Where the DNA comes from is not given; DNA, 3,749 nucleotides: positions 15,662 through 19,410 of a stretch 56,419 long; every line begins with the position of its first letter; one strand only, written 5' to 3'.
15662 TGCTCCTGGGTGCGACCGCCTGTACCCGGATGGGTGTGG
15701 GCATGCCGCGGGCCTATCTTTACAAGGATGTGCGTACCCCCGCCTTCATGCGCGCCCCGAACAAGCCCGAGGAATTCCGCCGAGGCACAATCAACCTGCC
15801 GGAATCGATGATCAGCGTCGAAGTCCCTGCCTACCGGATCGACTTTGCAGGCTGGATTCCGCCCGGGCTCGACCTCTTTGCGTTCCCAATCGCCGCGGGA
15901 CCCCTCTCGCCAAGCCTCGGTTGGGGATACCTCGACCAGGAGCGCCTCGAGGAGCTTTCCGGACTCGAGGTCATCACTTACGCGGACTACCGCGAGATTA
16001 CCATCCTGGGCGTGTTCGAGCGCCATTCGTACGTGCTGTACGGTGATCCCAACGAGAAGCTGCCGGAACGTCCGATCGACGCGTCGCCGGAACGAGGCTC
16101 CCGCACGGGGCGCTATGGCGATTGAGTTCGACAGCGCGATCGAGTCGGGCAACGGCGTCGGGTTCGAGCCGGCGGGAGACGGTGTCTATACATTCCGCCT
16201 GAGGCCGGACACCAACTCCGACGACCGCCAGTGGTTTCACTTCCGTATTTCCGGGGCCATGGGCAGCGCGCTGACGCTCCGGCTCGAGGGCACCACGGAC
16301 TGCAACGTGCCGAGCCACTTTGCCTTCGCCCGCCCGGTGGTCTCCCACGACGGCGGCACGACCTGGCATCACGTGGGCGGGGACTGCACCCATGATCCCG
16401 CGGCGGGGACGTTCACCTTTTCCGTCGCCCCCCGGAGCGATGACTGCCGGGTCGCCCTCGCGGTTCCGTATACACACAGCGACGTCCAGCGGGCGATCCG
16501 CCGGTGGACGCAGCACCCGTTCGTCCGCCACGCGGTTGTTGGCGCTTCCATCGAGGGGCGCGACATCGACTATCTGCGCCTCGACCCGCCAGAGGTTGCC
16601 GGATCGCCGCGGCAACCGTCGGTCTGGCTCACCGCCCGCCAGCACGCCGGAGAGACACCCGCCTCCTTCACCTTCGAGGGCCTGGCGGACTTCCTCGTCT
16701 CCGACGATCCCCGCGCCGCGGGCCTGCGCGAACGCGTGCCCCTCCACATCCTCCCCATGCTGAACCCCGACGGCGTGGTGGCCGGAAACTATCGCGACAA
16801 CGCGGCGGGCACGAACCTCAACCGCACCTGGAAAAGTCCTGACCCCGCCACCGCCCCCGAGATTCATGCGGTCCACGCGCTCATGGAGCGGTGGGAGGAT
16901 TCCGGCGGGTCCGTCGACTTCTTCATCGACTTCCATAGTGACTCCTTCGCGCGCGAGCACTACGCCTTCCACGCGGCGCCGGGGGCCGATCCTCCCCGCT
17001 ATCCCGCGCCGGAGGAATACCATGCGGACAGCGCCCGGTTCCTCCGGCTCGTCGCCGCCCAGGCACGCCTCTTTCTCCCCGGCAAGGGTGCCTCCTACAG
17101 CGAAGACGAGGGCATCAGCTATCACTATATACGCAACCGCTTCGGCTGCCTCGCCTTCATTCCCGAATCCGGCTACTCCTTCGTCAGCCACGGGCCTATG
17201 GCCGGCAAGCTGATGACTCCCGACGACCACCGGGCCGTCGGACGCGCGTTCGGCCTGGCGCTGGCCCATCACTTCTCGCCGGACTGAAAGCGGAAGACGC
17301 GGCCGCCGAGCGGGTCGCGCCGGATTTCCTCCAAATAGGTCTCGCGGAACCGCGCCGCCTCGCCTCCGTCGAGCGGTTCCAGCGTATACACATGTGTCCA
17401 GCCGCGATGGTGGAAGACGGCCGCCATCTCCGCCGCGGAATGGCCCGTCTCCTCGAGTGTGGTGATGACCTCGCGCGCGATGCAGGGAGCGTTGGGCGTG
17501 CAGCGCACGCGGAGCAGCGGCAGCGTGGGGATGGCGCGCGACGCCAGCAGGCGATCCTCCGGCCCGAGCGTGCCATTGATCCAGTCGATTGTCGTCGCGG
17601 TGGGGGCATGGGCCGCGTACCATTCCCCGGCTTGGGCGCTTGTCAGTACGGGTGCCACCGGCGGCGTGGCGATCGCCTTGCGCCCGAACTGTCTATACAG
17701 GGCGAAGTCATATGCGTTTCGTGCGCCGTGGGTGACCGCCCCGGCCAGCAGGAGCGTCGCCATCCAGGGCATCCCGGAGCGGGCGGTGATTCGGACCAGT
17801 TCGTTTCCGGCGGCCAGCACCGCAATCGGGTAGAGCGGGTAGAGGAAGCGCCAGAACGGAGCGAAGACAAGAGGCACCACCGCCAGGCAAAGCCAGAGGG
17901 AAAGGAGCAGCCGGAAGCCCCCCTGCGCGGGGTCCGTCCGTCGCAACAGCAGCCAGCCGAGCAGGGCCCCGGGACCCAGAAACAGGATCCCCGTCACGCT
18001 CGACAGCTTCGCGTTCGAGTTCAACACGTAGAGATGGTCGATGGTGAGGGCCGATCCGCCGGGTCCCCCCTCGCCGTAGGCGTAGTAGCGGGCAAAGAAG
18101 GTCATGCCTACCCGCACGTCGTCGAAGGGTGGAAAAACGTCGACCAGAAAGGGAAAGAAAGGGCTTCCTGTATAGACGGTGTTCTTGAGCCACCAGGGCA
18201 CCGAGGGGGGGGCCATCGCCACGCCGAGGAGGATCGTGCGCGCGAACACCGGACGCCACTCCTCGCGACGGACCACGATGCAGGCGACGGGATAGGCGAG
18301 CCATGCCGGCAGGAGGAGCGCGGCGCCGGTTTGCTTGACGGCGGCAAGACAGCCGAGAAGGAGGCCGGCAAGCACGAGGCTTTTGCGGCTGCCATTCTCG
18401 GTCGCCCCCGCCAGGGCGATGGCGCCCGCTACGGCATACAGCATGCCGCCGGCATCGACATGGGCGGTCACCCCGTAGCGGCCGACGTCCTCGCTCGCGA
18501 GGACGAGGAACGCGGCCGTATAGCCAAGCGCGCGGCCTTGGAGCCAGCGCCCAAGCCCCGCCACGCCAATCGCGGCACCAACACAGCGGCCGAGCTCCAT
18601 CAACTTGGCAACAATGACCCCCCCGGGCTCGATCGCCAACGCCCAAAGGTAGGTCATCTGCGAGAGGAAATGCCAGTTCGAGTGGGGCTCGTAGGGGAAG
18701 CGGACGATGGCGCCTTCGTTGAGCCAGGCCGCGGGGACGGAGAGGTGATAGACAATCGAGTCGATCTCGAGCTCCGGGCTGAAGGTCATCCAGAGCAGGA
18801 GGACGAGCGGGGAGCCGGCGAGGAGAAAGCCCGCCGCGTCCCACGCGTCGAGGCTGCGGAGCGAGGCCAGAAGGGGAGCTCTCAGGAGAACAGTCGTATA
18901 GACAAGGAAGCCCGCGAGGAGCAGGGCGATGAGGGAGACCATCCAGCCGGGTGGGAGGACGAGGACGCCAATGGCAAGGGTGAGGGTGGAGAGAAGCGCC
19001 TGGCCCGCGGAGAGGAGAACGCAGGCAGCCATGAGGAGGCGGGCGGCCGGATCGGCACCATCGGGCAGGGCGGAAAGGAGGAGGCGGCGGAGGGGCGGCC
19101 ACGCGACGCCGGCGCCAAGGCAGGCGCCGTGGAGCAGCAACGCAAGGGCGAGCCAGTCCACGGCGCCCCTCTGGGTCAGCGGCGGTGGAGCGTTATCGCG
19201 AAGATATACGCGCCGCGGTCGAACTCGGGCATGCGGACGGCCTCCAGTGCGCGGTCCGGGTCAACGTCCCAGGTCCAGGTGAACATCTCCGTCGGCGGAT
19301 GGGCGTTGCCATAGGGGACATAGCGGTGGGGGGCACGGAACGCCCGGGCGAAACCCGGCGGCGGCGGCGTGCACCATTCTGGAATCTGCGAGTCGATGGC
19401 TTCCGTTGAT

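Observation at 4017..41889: A/T-rich octamer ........(R) is massively over-represented and imposed on coding sequence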

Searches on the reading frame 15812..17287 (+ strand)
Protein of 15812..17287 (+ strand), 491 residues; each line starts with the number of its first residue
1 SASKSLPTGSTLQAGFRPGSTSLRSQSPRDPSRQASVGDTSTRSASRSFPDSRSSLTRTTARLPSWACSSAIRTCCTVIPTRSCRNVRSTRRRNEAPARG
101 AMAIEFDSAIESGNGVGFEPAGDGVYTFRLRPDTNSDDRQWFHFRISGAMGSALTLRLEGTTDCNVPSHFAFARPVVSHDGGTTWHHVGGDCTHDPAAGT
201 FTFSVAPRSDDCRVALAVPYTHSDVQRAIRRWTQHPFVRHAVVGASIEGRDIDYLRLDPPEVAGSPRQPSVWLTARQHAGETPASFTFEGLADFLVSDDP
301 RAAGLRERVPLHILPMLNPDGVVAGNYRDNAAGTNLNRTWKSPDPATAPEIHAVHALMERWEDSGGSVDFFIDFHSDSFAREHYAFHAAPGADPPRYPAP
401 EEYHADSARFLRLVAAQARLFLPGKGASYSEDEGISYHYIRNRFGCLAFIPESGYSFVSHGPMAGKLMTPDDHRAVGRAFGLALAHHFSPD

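Call 10: search_protein_families(library=pfam, proteins=[window:15812-17287:+], max_evalue=0.01)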
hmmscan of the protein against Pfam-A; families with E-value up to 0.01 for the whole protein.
window:15812-17287:+ (491 aa): 4 families
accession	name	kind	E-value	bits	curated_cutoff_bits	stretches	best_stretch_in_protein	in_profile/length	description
PF00246.29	Peptidase_M14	-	3.7e-21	76.4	21.6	1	234-377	11-184/286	Zinc carboxypeptidase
PF18027.6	Pepdidase_M14_N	-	9.3e-13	48.7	23.2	1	106-214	1-104/107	Cytosolic carboxypeptidase N-terminal domain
PF24827.1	AstE_AspA_cat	-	1e-06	28.9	25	1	268-420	2-140/192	Succinylglutamate desuccinylase/Aspartoacylase catalytic domain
PF02012.26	BNR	-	0.0021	18.2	27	0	177-187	2-12/12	BNR/Asp-box repeat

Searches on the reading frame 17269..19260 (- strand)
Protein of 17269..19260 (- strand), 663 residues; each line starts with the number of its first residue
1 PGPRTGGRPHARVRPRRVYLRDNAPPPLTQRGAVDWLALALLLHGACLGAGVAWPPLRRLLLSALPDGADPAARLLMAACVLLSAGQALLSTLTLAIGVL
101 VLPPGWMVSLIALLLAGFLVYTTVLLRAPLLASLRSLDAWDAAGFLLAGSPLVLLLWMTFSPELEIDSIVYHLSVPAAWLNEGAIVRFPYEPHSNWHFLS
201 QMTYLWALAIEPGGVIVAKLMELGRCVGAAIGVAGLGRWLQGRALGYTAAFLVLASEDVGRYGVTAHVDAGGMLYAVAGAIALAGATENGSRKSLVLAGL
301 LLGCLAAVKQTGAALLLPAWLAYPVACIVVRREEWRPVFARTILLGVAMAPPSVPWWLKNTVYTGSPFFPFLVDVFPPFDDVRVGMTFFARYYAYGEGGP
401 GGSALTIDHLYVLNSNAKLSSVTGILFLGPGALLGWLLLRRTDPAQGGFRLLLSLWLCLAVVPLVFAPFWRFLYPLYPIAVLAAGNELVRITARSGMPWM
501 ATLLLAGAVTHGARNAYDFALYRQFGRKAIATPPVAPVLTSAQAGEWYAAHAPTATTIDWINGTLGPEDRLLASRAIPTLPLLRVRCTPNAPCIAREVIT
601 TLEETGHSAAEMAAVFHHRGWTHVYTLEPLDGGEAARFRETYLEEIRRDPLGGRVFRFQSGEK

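Call 10: search_protein_families(library=pfam, proteins=[window:17269-19260:-], max_evalue=0.01)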
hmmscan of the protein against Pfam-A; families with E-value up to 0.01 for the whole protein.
window:17269-19260:- (663 aa): 1 family
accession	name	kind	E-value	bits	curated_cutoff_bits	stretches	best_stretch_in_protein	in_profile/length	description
PF13231.12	PMT_2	-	0.00073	20.2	26.1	1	233-356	39-160/160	Dolichyl-phosphate-mannose-protein mannosyltransferase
